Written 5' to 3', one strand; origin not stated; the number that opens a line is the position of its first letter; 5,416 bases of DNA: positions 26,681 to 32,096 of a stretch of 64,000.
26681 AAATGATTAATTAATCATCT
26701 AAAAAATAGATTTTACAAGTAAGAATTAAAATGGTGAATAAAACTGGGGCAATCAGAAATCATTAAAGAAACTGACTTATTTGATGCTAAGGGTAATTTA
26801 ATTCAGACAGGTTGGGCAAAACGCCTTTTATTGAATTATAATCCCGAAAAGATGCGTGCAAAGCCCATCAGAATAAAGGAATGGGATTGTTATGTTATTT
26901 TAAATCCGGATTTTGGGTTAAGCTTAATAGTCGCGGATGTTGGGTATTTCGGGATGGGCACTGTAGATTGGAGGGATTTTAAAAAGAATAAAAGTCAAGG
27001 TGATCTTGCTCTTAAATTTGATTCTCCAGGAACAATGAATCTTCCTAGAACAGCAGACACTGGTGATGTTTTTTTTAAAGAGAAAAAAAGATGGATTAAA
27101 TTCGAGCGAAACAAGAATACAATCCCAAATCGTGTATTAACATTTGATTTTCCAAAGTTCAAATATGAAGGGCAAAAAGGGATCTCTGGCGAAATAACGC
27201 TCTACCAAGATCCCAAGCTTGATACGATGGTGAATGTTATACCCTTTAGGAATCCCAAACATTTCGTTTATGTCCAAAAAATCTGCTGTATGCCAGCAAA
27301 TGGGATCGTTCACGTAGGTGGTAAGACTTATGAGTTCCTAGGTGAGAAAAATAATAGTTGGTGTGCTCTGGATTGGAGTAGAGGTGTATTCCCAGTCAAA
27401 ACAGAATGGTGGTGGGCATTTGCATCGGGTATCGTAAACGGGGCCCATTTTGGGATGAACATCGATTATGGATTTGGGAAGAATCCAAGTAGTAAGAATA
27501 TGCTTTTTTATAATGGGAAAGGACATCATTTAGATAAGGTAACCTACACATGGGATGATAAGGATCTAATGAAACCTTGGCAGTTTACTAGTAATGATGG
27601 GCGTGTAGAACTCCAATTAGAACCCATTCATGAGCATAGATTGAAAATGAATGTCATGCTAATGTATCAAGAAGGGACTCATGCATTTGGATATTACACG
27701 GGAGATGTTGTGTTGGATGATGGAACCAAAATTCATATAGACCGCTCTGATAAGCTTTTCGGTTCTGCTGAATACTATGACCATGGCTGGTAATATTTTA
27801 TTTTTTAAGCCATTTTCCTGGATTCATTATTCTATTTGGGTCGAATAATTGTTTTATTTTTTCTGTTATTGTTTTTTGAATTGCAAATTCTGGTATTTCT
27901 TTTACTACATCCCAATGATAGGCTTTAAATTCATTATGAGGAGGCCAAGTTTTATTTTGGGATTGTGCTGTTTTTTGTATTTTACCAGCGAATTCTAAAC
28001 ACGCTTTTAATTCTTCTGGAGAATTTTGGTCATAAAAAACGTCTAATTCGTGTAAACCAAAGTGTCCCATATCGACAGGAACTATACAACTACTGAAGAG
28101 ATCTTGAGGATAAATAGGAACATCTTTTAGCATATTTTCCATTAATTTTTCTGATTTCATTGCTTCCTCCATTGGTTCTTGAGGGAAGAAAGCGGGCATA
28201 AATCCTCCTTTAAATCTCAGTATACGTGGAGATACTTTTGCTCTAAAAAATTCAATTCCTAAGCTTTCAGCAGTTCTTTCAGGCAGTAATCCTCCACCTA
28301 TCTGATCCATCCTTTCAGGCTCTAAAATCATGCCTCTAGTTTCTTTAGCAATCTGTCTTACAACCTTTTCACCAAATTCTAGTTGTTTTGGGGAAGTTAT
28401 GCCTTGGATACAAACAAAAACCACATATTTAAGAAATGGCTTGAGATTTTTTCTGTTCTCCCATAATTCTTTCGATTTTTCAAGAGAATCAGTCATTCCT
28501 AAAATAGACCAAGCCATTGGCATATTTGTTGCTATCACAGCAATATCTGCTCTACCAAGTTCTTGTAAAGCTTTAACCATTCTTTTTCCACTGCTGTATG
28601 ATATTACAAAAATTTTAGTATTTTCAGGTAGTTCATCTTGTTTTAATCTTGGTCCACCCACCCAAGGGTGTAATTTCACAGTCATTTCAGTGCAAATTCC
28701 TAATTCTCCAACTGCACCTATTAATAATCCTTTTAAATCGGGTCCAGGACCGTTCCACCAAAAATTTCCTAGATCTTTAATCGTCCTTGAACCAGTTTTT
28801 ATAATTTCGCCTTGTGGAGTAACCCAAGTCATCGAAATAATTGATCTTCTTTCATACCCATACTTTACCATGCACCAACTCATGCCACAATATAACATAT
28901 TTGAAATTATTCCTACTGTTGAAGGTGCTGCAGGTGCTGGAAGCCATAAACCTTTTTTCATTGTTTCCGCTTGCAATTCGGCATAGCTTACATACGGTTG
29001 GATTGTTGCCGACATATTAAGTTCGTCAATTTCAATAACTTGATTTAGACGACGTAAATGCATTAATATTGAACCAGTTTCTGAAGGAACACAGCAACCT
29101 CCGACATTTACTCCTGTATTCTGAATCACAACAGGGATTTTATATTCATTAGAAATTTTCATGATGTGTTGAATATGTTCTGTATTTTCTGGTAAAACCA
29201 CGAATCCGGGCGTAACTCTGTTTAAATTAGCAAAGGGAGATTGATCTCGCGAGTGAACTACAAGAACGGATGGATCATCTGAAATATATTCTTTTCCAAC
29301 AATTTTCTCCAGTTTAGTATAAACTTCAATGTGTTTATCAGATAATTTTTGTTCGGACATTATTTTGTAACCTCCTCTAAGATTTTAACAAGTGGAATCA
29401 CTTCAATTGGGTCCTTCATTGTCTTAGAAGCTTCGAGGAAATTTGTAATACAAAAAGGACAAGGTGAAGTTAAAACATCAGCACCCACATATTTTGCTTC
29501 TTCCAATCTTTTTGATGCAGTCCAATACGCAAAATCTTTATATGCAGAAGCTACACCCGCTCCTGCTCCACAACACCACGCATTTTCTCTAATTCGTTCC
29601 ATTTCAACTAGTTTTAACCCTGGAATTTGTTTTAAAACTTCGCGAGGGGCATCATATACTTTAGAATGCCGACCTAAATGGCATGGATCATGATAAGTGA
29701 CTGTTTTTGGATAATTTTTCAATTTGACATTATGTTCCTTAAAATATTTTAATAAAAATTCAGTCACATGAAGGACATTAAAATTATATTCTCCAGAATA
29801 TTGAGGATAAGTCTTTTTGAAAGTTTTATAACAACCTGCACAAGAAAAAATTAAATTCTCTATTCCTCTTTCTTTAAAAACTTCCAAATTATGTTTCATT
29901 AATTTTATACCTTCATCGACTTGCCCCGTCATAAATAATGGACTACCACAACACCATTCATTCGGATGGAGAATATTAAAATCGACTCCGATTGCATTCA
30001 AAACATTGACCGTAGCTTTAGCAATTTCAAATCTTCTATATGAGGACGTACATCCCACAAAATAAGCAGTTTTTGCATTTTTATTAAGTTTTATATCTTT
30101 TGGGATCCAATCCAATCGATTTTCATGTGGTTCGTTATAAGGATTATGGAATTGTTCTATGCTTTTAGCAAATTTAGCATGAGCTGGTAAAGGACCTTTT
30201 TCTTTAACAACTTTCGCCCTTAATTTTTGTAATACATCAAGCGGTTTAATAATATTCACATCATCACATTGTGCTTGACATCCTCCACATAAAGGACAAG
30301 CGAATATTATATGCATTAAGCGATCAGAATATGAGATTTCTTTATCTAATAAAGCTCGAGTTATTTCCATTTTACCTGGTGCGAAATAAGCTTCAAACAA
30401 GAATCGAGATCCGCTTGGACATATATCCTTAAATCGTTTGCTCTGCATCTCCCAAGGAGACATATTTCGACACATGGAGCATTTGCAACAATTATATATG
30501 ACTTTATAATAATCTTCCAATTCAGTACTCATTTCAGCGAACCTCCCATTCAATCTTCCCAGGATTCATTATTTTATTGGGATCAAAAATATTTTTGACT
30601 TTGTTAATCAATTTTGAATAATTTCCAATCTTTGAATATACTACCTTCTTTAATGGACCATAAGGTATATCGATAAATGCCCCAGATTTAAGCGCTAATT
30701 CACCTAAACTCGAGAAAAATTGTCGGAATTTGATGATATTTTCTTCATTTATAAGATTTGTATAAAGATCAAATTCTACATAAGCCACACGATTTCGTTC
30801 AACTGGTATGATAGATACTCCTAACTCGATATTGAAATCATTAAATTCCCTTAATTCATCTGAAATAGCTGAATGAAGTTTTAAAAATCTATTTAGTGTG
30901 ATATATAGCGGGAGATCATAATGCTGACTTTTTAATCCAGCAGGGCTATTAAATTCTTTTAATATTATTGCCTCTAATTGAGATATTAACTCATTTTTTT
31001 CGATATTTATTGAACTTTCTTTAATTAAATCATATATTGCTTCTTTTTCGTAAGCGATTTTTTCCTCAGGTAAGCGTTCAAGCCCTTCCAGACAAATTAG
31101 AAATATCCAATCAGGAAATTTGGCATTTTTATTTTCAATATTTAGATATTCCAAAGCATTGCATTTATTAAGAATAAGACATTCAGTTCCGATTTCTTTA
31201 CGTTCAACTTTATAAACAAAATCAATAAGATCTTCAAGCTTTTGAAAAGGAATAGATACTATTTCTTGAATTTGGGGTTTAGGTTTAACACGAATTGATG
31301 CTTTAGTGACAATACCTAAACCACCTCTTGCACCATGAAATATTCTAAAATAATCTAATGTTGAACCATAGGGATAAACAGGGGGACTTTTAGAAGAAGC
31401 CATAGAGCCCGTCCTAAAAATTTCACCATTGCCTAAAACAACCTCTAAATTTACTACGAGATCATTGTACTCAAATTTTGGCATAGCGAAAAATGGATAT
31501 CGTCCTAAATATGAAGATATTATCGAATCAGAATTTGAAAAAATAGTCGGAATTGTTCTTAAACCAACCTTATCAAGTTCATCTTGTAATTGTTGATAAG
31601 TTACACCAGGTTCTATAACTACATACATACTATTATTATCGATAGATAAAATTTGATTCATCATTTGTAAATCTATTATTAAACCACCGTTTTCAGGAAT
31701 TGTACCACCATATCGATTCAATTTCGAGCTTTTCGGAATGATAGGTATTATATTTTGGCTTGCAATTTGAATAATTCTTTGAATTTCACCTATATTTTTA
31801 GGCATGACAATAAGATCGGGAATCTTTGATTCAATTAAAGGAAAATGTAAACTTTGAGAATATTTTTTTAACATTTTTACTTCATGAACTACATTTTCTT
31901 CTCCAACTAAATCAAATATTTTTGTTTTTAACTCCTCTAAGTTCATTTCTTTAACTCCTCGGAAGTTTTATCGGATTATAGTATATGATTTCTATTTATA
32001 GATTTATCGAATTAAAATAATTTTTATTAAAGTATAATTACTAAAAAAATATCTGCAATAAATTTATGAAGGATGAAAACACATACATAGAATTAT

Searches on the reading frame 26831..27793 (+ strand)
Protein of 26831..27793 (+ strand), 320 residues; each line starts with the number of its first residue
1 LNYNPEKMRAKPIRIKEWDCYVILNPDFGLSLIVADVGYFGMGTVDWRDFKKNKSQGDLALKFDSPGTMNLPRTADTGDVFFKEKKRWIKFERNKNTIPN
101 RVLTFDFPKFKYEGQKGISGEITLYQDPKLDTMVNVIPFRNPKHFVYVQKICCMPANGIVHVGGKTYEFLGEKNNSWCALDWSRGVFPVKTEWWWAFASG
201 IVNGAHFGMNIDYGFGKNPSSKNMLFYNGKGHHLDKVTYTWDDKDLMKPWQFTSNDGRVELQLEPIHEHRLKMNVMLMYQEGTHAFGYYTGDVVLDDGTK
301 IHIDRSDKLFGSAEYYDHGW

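Call 11: search_protein_families(library=pfam, proteins=[window:26831-27793:+], max_evalue=0.001)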
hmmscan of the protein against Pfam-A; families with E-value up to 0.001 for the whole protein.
window:26831-27793:+ (320 aa): 1 family
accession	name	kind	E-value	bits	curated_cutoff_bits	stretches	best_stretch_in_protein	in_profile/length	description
PF10974.15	DUF2804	-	2.3e-87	293.8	26.9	1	2-317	29-336/339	Domain of unknown function (DUF2804)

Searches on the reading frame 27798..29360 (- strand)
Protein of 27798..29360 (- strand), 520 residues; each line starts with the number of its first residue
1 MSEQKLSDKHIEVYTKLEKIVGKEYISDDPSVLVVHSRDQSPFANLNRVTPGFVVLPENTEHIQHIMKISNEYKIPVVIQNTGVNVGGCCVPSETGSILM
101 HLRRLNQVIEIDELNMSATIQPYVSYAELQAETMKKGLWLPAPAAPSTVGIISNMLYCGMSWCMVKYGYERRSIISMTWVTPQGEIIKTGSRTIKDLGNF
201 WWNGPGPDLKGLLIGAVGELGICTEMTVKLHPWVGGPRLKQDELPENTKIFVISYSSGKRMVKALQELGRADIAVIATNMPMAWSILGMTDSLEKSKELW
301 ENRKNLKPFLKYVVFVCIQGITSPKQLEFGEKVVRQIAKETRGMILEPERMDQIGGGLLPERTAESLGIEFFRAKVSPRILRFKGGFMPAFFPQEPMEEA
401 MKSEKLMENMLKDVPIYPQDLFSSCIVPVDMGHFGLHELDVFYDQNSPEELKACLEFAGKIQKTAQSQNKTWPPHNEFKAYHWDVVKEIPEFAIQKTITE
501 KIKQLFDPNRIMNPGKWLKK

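Call 11: search_protein_families(library=pfam, proteins=[window:27798-29360:-], max_evalue=0.001)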
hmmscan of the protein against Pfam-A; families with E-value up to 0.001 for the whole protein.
window:27798-29360:- (520 aa): 2 families
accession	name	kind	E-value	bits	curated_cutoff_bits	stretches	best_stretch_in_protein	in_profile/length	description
PF01565.28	FAD_binding_4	-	1.2e-27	96.7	26.4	1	52-190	2-139/139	FAD binding domain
PF02913.24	FAD-oxidase_C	-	0.00035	20.8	21.2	0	499-516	230-247/248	FAD linked oxidases, C-terminal domain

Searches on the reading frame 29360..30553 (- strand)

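Call 11: search_protein_families(library=pfam, proteins=[window:29360-30553:-], max_evalue=0.001)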
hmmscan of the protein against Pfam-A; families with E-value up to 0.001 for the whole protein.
window:29360-30553:- (397 aa): 2 families
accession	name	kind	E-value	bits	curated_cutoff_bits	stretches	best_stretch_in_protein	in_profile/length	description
PF02754.22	CCG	-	8.6e-36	122.4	20.6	2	285-372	1-84/85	Cysteine-rich domain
PF13183.11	Fer4_8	-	7.3e-05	23.7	27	1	20-97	3-65/68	4Fe-4S dicluster domain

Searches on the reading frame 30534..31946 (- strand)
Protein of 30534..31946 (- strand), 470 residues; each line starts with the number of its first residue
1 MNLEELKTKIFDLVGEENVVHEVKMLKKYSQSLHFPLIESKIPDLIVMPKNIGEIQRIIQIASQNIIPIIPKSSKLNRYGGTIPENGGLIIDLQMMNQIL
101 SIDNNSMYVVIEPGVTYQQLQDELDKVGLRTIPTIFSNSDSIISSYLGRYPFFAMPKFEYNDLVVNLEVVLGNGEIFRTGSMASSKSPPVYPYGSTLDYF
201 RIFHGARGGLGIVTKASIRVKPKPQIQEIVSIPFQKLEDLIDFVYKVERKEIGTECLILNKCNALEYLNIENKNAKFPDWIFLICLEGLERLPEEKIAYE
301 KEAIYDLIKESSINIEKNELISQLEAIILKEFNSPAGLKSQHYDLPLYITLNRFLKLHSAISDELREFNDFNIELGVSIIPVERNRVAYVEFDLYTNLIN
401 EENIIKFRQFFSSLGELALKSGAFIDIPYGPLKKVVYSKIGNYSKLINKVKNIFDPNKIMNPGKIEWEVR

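Call 11: search_protein_families(library=pfam, proteins=[window:30534-31946:-], max_evalue=0.001)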
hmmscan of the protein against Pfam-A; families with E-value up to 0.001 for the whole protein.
window:30534-31946:- (470 aa): 2 families
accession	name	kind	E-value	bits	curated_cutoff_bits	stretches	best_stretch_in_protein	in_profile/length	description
PF01565.28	FAD_binding_4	-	1.1e-21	77.5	26.4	1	43-180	1-139/139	FAD binding domain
PF02913.24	FAD-oxidase_C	-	0.00061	20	21.2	0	445-465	228-248/248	FAD linked oxidases, C-terminal domain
